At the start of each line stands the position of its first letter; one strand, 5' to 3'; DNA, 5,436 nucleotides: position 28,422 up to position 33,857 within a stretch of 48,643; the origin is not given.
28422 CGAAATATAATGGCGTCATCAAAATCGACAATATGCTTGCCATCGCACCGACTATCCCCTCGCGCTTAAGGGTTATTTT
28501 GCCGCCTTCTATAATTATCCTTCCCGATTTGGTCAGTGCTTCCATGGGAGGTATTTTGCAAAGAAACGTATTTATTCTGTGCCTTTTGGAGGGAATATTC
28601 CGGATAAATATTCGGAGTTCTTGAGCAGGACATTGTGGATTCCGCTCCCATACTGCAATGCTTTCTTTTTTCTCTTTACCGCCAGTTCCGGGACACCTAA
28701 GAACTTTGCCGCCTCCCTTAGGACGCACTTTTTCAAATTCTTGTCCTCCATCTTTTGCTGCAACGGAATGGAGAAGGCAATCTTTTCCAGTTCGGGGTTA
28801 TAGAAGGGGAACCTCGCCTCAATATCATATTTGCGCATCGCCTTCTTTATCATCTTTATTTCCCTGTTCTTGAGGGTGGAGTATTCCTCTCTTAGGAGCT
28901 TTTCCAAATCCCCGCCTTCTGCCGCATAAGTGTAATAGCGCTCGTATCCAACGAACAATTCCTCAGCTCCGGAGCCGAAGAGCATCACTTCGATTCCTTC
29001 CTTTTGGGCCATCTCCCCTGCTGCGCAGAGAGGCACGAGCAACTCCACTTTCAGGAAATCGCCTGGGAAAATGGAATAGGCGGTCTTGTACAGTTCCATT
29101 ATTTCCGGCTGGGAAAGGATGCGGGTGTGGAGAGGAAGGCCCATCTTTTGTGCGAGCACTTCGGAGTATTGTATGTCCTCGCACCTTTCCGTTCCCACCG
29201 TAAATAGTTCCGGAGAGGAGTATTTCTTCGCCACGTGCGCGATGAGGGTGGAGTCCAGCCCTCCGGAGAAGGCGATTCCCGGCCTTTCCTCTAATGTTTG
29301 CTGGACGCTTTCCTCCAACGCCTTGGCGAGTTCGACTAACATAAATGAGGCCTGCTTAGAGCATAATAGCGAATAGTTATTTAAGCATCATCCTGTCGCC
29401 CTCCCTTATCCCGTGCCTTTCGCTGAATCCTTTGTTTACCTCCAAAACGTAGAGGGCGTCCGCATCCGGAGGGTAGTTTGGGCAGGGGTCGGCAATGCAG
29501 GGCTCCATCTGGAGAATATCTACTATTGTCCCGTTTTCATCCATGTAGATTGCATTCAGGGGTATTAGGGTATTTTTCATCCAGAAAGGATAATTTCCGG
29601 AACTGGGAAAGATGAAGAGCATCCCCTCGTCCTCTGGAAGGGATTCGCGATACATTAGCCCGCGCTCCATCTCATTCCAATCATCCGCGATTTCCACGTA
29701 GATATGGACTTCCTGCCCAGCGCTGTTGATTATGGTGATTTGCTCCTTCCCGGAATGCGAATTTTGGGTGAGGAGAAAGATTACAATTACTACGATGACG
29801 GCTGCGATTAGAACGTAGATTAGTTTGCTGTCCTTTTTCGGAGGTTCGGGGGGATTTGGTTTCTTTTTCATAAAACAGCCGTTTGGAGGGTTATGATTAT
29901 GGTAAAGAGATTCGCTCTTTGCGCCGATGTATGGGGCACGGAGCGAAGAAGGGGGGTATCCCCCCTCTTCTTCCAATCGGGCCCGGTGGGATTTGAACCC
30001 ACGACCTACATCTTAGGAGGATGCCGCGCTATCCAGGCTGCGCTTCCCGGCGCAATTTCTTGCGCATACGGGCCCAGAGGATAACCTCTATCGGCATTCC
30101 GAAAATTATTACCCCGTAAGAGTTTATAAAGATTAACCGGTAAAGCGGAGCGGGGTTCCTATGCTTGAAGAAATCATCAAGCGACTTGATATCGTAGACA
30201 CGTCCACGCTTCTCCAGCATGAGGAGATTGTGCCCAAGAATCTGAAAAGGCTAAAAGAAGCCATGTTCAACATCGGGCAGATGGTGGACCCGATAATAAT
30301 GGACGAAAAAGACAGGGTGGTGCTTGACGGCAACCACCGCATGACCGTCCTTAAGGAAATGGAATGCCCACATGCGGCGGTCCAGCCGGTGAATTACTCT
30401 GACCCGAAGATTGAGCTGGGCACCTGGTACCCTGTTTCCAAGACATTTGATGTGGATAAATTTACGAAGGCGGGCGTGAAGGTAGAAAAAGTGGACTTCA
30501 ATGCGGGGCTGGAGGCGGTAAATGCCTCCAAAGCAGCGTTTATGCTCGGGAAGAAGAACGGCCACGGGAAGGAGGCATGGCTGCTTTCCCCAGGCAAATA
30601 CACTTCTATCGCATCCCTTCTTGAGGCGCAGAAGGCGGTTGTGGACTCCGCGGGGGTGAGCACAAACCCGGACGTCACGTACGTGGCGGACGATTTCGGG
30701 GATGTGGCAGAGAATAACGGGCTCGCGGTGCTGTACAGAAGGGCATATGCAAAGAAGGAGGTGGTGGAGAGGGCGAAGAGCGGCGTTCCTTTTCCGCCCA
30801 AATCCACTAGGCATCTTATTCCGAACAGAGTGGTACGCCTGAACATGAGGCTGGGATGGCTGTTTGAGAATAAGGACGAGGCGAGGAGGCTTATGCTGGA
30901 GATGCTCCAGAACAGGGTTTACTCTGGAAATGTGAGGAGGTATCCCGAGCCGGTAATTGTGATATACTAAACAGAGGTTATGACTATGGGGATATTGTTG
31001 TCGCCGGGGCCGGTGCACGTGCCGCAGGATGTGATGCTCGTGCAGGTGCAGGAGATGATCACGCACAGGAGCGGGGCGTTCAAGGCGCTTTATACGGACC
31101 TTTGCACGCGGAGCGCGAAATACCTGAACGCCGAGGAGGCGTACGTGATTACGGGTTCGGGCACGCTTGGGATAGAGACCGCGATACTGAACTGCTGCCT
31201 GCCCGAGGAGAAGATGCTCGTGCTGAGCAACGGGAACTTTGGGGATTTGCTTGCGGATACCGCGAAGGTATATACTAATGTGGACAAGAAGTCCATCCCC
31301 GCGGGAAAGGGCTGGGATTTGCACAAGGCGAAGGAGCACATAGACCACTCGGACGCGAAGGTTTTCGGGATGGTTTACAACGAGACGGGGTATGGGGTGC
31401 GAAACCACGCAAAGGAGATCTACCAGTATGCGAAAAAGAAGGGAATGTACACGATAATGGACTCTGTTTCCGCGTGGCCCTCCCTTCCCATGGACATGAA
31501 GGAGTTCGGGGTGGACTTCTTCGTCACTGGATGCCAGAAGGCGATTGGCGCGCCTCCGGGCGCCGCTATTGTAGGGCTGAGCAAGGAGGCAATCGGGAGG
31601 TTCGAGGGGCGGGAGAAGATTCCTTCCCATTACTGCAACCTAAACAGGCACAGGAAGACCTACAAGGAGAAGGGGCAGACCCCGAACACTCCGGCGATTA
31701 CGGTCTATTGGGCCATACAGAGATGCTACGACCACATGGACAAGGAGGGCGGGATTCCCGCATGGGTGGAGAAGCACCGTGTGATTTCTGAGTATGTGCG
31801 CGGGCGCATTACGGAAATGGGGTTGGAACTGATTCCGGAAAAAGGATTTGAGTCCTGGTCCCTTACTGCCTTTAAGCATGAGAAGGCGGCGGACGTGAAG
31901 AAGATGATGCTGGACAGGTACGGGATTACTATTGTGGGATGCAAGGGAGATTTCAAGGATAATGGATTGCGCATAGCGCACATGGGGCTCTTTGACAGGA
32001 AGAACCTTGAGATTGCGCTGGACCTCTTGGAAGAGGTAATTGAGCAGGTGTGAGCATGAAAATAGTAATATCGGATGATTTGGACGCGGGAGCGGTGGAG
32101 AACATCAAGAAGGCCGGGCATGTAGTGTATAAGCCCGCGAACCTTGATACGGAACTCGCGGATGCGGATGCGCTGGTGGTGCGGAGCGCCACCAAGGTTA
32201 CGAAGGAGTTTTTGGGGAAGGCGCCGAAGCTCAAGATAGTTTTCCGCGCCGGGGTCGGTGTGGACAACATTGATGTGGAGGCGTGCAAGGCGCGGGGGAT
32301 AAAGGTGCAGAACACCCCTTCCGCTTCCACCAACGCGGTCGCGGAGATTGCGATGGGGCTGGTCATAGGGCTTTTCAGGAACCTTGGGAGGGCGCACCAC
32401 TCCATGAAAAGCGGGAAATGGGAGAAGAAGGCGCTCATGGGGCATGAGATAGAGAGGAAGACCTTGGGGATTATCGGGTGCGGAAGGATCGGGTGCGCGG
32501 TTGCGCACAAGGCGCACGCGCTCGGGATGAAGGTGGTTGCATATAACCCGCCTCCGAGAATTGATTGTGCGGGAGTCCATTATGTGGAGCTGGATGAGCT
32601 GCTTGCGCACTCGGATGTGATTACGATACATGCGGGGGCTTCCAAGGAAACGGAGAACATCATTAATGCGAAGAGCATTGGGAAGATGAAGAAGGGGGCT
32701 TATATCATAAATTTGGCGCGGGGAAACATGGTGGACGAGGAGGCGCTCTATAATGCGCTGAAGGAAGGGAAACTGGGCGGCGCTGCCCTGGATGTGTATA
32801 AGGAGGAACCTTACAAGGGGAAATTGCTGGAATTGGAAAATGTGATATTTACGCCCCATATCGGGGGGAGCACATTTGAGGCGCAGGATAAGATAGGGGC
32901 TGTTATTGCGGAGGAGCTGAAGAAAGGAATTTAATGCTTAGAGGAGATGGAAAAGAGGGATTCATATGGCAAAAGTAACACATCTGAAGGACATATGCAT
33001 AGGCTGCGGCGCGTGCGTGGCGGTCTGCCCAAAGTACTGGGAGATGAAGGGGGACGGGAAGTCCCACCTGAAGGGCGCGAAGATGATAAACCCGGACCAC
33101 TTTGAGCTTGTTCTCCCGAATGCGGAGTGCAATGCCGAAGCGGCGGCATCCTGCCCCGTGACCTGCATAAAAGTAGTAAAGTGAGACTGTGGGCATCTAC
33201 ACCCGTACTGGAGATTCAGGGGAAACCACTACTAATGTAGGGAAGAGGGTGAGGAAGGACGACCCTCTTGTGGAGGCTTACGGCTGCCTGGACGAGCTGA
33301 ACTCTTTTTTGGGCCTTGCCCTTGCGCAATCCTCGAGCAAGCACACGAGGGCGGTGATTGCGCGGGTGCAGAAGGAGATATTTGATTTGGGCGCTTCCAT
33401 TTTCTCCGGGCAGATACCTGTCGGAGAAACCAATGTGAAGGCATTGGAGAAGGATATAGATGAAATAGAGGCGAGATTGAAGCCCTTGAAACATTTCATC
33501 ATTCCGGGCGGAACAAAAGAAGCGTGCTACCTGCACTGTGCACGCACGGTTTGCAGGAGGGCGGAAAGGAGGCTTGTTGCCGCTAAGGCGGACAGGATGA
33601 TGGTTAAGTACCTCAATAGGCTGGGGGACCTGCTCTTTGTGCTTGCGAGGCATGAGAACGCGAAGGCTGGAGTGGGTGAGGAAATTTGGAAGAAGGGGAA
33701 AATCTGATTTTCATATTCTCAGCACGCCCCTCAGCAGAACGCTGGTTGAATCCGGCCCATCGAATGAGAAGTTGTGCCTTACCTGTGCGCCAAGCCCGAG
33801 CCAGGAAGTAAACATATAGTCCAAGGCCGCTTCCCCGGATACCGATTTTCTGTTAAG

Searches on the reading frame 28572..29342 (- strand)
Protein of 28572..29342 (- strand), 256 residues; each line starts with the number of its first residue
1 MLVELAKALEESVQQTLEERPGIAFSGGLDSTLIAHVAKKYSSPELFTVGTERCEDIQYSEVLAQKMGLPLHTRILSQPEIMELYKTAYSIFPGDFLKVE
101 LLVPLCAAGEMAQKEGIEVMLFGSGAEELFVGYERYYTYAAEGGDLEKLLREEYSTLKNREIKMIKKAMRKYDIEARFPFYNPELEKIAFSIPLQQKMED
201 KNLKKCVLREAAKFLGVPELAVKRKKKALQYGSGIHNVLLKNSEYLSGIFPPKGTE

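Call 101: search_protein_families(library=pfam, max_evalue=0.00001, proteins=[window:28572-29342:-])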
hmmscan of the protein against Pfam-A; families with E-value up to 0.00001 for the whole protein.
window:28572-29342:- (256 aa): 1 family
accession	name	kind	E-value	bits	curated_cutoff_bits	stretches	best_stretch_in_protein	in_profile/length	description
PF00733.27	Asn_synthase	-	3.2e-33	116.3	21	2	4-160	1-157/354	Asparagine synthase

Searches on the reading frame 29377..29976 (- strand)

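Call 101: search_protein_families(library=pfam, max_evalue=0.00001, proteins=[window:29377-29976:-])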
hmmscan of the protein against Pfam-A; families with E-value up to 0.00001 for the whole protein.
window:29377-29976:- (199 aa): 1 family
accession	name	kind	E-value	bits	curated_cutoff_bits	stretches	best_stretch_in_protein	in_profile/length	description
PF02643.20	DUF192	-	1.8e-32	111.8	27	1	92-196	1-94/96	Uncharacterized ACR, COG1430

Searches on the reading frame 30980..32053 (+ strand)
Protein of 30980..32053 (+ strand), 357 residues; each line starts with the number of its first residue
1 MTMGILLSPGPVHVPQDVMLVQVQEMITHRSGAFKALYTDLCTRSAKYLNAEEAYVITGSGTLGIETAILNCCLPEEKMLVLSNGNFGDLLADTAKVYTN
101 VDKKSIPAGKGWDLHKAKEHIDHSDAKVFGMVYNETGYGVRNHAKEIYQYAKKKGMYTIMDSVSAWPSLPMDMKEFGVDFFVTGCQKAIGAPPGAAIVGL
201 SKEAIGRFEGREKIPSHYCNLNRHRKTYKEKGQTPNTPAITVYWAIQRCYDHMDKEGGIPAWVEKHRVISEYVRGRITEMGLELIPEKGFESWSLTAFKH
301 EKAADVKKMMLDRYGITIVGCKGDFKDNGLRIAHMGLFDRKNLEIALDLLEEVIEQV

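Call 101: search_protein_families(library=pfam, max_evalue=0.00001, proteins=[window:30980-32053:+])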
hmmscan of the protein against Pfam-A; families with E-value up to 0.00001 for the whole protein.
window:30980-32053:+ (357 aa): 1 family
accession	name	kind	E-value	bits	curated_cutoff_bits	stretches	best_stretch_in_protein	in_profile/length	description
PF00266.25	Aminotran_5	-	2.1e-22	80.1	21.5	1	22-318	29-335/371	Aminotransferase class-V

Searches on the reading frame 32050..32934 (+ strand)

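Call 101: search_protein_families(library=pfam, max_evalue=0.00001, proteins=[window:32050-32934:+])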
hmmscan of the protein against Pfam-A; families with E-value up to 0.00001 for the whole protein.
window:32050-32934:+ (294 aa): 2 families
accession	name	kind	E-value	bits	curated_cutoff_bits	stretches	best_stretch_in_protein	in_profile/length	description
PF02826.25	2-Hacid_dh_C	-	1.1e-62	211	25.1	1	102-272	1-178/178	D-isomer specific 2-hydroxyacid dehydrogenase, NAD binding domain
PF00389.36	2-Hacid_dh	-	2.5e-32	111.8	24.6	1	5-293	1-123/134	D-isomer specific 2-hydroxyacid dehydrogenase, catalytic domain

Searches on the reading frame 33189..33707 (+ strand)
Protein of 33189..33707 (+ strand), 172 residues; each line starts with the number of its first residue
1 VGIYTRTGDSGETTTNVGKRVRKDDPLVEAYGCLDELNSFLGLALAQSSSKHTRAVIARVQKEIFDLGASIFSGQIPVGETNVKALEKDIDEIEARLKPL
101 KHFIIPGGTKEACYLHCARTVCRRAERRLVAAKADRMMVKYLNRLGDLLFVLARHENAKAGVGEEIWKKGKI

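Call 101: search_protein_families(library=pfam, max_evalue=0.00001, proteins=[window:33189-33707:+])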
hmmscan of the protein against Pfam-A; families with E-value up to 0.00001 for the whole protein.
window:33189-33707:+ (172 aa): 1 family
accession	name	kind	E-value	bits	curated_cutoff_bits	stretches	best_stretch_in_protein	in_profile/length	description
PF01923.23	Cob_adeno_trans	-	3.7e-54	183.8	24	1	3-155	1-170/171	Cobalamin adenosyltransferase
